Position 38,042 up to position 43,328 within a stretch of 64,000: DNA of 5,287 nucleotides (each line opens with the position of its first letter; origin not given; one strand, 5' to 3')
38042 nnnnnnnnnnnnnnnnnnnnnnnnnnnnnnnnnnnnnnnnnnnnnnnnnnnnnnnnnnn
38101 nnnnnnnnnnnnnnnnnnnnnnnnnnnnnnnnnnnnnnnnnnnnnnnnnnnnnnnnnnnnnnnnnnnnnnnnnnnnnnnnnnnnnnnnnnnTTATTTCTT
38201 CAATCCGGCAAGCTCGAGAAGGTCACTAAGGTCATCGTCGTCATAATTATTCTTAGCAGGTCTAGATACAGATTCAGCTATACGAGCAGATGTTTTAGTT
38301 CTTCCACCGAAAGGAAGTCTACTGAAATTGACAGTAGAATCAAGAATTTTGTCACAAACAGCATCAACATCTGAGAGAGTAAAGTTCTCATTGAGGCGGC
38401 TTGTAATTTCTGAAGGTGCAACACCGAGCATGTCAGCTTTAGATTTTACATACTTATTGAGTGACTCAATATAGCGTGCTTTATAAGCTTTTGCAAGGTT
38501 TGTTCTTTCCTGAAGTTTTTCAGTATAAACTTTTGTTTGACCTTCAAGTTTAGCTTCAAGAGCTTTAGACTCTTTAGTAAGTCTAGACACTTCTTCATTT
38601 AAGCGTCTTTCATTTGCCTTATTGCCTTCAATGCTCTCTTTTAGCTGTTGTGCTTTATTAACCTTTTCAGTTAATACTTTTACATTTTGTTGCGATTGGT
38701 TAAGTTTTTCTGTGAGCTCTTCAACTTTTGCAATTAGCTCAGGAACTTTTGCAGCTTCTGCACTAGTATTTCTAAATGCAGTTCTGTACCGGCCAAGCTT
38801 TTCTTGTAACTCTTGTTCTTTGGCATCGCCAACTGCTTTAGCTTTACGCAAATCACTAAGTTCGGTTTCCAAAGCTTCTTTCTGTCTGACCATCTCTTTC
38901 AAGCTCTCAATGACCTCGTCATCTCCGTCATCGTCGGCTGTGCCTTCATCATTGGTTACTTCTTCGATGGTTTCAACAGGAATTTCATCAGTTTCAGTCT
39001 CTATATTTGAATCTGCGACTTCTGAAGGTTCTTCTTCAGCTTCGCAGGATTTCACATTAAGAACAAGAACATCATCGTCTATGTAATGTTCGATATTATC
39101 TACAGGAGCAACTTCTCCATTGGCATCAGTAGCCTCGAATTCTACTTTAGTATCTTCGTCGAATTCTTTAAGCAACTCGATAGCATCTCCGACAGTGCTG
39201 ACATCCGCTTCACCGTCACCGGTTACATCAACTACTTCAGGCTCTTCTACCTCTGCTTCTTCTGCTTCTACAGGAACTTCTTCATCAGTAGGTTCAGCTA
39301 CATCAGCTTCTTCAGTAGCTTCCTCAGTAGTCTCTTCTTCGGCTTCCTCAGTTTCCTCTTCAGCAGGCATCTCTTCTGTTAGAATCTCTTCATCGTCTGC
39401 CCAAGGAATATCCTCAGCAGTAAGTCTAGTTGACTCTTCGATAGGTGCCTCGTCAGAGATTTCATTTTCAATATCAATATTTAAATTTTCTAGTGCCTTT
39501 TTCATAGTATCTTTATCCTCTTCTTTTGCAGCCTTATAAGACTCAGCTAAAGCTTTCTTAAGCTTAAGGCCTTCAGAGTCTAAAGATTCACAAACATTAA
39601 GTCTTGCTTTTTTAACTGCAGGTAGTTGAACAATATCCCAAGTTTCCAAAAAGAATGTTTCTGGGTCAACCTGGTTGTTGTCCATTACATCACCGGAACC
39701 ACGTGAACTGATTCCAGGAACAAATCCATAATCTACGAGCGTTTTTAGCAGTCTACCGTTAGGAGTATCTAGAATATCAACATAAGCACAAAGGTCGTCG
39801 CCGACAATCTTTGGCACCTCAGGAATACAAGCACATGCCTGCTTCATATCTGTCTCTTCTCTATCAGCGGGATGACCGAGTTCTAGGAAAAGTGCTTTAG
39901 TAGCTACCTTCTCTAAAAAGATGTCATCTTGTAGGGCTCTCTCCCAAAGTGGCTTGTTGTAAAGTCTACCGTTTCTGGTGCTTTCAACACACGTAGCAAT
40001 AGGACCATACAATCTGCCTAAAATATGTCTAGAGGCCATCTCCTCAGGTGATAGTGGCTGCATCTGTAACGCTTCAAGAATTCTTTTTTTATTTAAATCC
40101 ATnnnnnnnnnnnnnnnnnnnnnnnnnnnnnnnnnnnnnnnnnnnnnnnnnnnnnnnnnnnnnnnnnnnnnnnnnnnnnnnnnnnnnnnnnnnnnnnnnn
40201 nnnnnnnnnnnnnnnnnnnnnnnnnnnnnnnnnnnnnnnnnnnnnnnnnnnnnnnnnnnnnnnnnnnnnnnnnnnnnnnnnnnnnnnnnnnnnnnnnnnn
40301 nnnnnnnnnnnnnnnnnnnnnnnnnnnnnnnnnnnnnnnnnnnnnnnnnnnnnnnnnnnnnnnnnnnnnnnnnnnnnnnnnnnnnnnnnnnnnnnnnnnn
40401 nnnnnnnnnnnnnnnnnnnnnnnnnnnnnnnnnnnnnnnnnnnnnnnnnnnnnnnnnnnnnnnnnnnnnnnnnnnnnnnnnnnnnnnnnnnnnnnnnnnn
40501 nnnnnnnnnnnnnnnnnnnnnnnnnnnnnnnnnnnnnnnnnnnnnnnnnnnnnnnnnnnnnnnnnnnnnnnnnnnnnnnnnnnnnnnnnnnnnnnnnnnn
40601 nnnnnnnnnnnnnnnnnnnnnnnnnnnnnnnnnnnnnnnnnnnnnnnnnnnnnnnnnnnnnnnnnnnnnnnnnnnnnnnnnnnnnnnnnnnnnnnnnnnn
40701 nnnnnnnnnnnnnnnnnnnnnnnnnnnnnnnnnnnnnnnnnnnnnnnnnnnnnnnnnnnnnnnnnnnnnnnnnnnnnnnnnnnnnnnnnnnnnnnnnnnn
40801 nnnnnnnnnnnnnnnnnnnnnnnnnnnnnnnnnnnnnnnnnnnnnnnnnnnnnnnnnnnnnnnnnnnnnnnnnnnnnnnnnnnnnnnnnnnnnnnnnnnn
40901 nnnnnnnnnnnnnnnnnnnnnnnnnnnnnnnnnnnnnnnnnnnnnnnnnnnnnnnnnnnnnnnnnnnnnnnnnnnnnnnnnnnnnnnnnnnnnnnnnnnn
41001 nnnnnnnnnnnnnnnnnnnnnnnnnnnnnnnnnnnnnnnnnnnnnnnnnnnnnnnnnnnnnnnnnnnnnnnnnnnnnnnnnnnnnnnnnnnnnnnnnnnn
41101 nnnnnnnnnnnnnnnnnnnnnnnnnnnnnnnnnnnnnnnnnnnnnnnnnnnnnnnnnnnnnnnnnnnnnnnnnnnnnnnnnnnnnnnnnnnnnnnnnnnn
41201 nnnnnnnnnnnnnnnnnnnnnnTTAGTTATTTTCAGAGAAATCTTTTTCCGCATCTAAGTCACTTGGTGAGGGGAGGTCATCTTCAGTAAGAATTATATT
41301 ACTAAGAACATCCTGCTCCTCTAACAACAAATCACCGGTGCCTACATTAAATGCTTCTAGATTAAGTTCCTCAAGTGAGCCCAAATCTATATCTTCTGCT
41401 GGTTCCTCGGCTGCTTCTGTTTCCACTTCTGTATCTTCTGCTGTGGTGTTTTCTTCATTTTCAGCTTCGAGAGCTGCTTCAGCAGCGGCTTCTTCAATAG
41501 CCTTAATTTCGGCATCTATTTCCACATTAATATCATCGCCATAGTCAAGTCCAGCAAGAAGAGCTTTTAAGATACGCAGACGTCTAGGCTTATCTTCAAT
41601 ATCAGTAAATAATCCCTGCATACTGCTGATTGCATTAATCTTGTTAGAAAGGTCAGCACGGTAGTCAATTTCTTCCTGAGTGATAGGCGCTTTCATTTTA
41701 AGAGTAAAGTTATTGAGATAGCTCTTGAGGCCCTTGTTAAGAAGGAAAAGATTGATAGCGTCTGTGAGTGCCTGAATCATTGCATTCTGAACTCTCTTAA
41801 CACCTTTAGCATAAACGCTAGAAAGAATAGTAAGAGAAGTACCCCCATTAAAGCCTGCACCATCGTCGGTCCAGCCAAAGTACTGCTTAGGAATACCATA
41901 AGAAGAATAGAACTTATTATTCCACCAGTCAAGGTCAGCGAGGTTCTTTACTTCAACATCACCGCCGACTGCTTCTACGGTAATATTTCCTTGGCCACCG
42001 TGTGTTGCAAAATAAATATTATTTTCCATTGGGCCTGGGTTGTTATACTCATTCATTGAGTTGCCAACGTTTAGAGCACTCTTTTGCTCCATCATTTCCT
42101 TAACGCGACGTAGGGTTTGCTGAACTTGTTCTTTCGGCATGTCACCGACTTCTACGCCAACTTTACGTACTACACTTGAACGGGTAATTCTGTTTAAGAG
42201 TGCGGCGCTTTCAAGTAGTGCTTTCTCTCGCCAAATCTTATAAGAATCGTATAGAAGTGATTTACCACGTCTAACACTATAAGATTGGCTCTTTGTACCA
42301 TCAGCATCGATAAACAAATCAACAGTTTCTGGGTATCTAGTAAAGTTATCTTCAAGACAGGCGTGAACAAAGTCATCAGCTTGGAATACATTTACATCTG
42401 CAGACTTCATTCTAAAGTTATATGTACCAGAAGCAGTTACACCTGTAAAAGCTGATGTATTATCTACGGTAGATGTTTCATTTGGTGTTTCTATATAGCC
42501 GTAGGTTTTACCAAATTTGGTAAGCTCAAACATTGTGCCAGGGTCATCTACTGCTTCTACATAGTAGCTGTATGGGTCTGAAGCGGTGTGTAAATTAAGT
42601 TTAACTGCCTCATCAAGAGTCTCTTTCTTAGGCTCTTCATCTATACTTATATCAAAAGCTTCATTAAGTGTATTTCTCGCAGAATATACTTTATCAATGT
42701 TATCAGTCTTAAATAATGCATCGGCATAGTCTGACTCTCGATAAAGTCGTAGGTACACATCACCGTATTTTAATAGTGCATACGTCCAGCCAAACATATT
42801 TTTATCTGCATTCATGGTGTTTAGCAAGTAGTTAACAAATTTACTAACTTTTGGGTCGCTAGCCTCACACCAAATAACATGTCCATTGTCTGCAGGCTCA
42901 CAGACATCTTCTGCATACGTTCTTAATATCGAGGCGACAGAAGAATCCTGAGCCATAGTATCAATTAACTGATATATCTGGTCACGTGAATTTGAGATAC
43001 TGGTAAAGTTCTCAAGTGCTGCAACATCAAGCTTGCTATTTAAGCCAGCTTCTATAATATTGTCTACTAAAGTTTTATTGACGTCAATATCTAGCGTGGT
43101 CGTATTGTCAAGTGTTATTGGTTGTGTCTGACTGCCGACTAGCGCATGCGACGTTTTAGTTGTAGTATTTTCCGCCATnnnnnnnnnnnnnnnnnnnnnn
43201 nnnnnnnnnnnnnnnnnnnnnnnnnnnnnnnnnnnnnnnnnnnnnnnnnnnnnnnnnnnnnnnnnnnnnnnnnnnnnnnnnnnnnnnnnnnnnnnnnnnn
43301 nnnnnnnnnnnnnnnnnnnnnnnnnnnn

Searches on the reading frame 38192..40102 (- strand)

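Call 10: search_protein_families(library=phrogs, proteins=[window:38192-40102:-], max_evalue=0.001)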
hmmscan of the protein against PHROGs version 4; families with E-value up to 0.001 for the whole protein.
window:38192-40102:- (636 aa): 2 families
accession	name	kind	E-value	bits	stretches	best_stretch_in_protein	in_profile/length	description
phrog_207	-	head and packaging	1.9e-30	107.4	1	30-321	41-340/519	head maturation protease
phrog_3014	-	head and packaging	0.00013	22.3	0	43-88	41-87/266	head maturation protease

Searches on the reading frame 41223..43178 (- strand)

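Call 10: search_protein_families(library=phrogs, proteins=[window:41223-43178:-], max_evalue=0.001)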
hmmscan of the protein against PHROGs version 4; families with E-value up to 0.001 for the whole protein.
window:41223-43178:- (651 aa): 2 families
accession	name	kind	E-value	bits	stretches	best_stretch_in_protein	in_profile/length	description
phrog_213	-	head and packaging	3e-29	103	1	57-579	52-512/528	portal protein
phrog_1497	-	head and packaging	1.8e-11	44.5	2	303-488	252-436/549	portal protein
